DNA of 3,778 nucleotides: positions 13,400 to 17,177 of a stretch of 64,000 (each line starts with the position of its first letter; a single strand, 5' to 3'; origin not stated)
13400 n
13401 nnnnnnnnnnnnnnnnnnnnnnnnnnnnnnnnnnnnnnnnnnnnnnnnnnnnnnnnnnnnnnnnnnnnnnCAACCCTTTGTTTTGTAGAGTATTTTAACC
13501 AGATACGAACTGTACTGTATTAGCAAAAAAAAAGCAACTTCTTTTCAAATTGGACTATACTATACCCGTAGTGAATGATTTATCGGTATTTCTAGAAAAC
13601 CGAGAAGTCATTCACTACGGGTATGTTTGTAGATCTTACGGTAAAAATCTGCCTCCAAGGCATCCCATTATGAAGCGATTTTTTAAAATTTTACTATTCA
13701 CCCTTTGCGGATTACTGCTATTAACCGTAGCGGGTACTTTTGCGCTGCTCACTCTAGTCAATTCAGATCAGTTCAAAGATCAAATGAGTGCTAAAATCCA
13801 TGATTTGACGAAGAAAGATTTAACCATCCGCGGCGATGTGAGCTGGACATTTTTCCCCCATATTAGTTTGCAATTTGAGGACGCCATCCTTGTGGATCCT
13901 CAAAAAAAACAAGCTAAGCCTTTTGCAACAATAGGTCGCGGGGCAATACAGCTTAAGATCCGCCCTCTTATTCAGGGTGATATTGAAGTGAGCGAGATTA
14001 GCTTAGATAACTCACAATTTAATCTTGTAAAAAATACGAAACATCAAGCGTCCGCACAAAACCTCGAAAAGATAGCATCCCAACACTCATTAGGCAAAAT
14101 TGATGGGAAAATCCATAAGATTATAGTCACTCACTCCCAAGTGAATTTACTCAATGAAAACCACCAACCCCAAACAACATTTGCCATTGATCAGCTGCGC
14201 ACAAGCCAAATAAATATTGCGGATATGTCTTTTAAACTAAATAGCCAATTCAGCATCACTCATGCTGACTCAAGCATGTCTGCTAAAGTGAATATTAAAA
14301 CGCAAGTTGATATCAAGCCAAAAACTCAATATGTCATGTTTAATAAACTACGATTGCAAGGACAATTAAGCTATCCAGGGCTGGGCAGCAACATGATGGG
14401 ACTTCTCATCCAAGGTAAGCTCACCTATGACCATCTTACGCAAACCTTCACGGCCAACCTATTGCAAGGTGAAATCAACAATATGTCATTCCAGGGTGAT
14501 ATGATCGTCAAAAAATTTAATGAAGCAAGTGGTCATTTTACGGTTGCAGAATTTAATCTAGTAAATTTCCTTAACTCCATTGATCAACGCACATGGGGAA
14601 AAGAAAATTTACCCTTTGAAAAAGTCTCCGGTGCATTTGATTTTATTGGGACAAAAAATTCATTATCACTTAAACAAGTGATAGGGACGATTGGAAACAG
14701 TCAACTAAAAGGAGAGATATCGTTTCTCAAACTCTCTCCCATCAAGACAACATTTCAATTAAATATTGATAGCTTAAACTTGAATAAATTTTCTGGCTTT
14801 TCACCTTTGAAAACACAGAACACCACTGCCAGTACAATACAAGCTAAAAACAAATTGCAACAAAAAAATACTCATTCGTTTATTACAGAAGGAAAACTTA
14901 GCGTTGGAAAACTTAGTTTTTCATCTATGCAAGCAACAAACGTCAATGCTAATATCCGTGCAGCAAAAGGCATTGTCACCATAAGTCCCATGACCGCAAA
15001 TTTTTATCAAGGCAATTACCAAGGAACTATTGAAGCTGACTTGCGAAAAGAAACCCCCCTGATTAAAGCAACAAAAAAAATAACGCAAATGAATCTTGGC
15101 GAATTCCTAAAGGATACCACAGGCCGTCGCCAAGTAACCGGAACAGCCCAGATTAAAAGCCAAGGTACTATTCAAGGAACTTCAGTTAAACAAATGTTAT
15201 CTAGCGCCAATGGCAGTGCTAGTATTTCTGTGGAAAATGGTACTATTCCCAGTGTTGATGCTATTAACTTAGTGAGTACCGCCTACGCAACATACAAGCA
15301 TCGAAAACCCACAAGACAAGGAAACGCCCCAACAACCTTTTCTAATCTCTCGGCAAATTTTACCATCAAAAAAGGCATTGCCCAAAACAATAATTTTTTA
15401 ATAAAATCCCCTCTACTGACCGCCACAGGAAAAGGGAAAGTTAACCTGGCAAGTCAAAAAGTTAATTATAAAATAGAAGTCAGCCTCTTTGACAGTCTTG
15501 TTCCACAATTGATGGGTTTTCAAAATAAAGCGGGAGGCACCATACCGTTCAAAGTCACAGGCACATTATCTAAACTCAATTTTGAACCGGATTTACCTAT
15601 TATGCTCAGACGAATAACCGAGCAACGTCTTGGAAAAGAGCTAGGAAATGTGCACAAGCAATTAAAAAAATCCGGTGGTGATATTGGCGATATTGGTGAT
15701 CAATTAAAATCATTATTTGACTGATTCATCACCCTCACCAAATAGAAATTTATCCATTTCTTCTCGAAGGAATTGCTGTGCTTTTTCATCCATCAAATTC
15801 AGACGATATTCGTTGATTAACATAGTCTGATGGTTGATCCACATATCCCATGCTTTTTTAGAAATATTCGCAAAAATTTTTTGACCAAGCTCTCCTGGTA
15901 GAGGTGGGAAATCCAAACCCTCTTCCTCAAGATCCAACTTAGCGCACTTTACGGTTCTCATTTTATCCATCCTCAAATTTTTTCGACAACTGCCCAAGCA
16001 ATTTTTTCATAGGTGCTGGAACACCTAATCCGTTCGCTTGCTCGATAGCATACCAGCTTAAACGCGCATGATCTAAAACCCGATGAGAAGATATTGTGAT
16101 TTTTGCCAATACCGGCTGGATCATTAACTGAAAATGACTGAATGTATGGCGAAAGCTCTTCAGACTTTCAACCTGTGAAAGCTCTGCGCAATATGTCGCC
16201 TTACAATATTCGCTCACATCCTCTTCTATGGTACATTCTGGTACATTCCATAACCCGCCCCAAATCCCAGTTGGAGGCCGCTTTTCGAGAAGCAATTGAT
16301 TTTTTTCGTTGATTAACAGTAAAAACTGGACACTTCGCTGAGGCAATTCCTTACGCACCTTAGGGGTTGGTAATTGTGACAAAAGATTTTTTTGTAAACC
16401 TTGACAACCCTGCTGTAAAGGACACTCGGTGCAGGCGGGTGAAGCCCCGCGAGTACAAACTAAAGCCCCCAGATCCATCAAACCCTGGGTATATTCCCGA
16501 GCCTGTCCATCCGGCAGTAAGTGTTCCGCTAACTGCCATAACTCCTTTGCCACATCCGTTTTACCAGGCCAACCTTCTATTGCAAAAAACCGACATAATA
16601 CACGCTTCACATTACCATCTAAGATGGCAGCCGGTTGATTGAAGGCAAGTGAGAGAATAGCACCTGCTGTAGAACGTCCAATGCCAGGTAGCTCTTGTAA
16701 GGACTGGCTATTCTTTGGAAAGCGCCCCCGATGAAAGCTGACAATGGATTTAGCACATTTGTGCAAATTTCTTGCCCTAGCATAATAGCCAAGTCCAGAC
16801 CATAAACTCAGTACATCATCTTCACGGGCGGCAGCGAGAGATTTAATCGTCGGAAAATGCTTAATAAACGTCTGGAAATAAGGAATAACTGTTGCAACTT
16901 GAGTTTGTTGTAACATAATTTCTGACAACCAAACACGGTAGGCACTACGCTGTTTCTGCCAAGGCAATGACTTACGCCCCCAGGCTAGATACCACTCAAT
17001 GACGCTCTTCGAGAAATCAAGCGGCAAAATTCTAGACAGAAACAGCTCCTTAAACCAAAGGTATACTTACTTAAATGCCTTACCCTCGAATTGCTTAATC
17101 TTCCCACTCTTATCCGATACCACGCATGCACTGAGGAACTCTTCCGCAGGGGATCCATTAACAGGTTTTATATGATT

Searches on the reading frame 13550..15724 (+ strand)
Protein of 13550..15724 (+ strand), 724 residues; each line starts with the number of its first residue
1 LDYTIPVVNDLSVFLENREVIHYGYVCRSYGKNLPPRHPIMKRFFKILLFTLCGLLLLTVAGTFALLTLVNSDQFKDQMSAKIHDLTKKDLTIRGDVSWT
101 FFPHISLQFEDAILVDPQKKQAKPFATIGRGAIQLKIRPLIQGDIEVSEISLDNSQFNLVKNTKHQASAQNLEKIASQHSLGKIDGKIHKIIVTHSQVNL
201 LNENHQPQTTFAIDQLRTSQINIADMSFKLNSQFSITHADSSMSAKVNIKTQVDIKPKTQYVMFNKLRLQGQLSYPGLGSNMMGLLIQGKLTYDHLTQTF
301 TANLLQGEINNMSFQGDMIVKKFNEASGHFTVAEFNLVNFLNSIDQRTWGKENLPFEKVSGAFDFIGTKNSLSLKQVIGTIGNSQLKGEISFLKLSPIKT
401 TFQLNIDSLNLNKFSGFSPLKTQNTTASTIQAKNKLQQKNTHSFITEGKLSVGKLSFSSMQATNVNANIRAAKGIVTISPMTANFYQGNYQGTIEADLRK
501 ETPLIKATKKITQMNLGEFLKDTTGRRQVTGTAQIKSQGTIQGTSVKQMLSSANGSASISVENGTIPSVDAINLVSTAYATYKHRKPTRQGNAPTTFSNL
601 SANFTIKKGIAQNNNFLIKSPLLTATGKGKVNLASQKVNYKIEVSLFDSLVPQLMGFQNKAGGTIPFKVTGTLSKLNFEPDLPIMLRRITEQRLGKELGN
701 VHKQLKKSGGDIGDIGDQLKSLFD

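Call 48: search_protein_families(library=pfam, proteins=[window:13550-15724:+], max_evalue=0.00001)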
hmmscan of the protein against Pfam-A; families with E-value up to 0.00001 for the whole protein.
window:13550-15724:+ (724 aa): 2 families
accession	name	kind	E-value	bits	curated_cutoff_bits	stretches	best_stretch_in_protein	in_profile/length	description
PF05170.20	AsmA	-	6.7e-43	147.8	29.8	1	41-615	1-606/607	AsmA family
PF13116.12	YhdP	-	3.9e-14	52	46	2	384-645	918-1171/1224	YhdP protein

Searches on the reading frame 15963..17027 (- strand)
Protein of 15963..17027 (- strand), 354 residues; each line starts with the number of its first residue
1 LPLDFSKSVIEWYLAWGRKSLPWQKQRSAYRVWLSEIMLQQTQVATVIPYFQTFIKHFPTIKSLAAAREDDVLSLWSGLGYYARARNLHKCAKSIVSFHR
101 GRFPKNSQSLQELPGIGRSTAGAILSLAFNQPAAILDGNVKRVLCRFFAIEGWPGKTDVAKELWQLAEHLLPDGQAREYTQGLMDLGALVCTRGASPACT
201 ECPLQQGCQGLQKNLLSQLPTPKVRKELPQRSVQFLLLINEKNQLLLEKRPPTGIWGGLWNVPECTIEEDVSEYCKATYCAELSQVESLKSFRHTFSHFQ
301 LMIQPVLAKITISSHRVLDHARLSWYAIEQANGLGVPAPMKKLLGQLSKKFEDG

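Call 48: search_protein_families(library=pfam, proteins=[window:15963-17027:-], max_evalue=0.00001)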
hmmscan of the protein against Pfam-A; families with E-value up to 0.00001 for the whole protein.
window:15963-17027:- (354 aa): 2 families
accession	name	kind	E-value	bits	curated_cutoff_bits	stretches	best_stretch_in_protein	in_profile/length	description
PF00730.31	HhH-GPD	-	6.9e-26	91.1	26.2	1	35-168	2-107/108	HhH-GPD superfamily base excision DNA repair protein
PF14815.12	NUDIX_4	-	3.7e-22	78.7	35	1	236-344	3-111/113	NUDIX domain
